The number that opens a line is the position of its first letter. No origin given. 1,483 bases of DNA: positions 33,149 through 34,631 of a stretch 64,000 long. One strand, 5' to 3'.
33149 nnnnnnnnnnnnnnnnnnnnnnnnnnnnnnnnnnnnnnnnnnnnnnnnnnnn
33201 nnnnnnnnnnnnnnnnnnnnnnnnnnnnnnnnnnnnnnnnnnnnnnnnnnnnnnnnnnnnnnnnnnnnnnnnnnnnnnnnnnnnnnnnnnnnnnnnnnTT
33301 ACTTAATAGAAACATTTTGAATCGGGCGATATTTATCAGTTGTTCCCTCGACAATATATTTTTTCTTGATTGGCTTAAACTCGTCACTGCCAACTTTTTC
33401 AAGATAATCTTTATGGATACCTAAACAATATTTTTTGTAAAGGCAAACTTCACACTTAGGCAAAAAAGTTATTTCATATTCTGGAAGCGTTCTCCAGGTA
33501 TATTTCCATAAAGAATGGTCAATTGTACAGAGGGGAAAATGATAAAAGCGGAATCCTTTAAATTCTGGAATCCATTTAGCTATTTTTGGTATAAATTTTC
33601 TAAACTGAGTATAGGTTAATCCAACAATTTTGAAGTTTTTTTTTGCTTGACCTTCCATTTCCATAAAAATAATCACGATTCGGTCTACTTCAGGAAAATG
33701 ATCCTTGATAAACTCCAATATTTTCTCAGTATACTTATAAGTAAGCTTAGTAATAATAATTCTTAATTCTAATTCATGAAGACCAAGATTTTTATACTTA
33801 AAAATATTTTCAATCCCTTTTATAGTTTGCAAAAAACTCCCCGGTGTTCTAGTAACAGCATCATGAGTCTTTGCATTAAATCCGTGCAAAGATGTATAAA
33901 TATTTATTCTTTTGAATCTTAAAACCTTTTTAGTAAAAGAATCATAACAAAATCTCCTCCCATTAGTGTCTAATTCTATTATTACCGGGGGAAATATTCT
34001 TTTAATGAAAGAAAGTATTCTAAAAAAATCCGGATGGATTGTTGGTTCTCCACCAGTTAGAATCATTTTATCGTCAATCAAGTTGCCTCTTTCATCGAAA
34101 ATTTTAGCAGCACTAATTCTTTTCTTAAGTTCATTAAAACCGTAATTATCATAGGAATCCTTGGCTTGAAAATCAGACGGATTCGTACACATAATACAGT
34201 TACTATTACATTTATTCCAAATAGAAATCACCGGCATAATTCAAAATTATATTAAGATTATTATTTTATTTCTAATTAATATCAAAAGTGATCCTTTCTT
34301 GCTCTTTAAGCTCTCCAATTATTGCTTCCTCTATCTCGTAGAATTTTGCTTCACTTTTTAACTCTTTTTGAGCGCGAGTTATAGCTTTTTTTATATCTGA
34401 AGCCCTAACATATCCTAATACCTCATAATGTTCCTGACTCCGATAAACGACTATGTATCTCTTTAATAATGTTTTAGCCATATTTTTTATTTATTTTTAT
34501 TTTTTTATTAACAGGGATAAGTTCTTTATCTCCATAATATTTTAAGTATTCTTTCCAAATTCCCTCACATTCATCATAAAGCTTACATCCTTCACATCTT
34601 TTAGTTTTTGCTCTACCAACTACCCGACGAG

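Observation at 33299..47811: rSAM paralog families and a duplicated gene module with an inserted SPASM gene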

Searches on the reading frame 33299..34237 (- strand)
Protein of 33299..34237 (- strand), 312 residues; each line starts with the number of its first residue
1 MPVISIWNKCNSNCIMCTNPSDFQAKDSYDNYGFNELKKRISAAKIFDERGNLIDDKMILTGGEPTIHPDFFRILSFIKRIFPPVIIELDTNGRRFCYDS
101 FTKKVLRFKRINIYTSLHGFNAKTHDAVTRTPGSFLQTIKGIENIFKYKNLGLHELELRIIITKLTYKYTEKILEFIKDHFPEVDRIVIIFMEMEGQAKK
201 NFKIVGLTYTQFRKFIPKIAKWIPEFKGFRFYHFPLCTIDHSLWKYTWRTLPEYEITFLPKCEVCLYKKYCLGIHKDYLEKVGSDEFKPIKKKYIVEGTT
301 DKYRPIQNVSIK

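Call 5: search_protein_families(library=ncbifam, proteins=[window:33299-34237:-], max_evalue=0.001)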
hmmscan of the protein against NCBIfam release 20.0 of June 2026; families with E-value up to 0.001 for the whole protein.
window:33299-34237:- (312 aa): 30 families (the best 25 are shown)
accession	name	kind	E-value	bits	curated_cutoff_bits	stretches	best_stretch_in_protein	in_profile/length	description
TIGR03977.1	rSAM_pair_HxsC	equivalog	1.4e-48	165.3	267.9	1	7-275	32-289/292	His-Xaa-Ser system radical SAM maturase HxsC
NF038332.1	rSAM_rare_HxsC4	exception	3.3e-34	118.5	500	2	4-240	18-245/335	radical SAM protein HxsC4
TIGR04251.1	SCM_rSAM_ScmF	equivalog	1.2e-14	54.4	400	1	8-147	12-143/353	SynChlorMet cassette radical SAM/SPASM protein ScmF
NF033640.1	N_Twi_rSAM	subfamily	2e-14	53.5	170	1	7-223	118-337/398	twitch domain-containing radical SAM protein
TIGR02668.1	moaA_archaeal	equivalog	6.3e-14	51.7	325.25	1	4-203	14-197/303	GTP 3',8-cyclase MoaA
NF050035.1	rSAM_WgK_link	exception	3.1e-13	49.4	650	1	4-149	13-147/367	radical SAM/SPASM peptide maturase WgkB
NF001199.0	PRK00164.2-1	equivalog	3.2e-13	49.5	231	1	4-201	16-197/308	GTP 3',8-cyclase MoaA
TIGR04317.1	W_rSAM_matur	equivalog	1.4e-12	47.4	380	1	4-179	8-173/349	tungsten cofactor oxidoreductase radical SAM maturase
TIGR04054.1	rSAM_NirJ1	equivalog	1.9e-12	46.5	650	1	6-200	42-218/387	putative heme d1 biosynthesis radical SAM protein NirJ1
TIGR02666.1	moaA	equivalog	2.1e-12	46.7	284.05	1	4-199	14-200/336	GTP 3',8-cyclase MoaA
TIGR04545.1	rSAM_ahbD_hemeb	equivalog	4.1e-12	46.2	500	1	8-181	8-166/339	heme b synthase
TIGR04051.1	rSAM_NirJ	equivalog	1.4e-11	44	515.45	1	5-201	4-185/354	heme d1 biosynthesis radical SAM protein NirJ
NF038283.1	viperin_w_prok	equivalog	1.1e-09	37.9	180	1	6-218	8-212/281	viperin family antiviral radical SAM protein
TIGR04053.2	TIGR04053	equivalog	6.9e-09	35.4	395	1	2-220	7-214/366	TIGR04053 family radical SAM/SPASM domain-containing protein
TIGR03962.1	mycofact_rSAM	equivalog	7.6e-09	35.2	265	1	9-169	21-165/339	mycofactocin radical SAM maturase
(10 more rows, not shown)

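Call 23: search_protein_families(library=pfam, proteins=[window:33299-34237:-], max_evalue=0.01)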
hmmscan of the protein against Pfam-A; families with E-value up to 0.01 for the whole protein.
window:33299-34237:- (312 aa): 2 families
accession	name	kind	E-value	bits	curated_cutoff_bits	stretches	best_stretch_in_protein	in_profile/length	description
PF04055.27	Radical_SAM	-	5.1e-13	50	29.5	1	4-176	1-165/166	Radical SAM superfamily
PF13353.11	Fer4_12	-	0.0077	17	22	0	8-81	13-77/137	4Fe-4S single cluster domain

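Call 50: search_protein_families(library=padloc, proteins=[window:33299-34237:-], max_evalue=0.001)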
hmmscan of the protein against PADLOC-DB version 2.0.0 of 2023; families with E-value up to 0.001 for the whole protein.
window:33299-34237:- (312 aa): 2 families
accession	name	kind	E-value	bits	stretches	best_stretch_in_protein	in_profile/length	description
PDLC02903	pVip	-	2.4e-10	38.3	1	5-217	5-191/257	Viperins not associated with kinases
PDLC02904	pVip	-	3.1e-09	34.7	1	6-216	9-194/262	Viperins associated with kinases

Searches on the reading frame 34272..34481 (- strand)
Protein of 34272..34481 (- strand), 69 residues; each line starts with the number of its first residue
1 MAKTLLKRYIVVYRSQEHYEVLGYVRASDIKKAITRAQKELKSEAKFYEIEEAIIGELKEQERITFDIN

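Call 23: search_protein_families(library=pfam, proteins=[window:34272-34481:-], max_evalue=0.01)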
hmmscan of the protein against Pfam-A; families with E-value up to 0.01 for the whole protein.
window:34272-34481:- (69 aa): 1 family
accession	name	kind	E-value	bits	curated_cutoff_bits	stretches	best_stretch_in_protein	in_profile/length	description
PF02214.28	BTB_2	-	0.0008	20.2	21.4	1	9-56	43-92/94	BTB/POZ domain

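Call 49: search_protein_families(library=ncbifam, proteins=[window:34272-34481:-], max_evalue=1)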
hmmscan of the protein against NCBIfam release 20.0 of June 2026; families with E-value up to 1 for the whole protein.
window:34272-34481:- (69 aa): 0 families

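Call 66: predict_structure(protein=window:34272-34481:-)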
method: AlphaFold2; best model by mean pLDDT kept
length: 69 residues; sequences in the alignment: 1
mean_pLDDT: 57.1   pTM: 0.37
mean pLDDT of the five models: 57.1, 54.5, 52.5, 50.0, 47.0
residues with pLDDT >= 90: 0; 70-90: 11; 50-70: 35; < 50: 23
segments of 3 or more residues with pLDDT < 50: 48-53, 55-69
pLDDT, mean of each block of 10 residues (from residue 1): 54 60 68 71 55 47 42
secondary structure, 60 per line:
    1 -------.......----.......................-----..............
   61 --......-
elements in order: E8-14 E19-26 H27-41 H47-60 E63-68
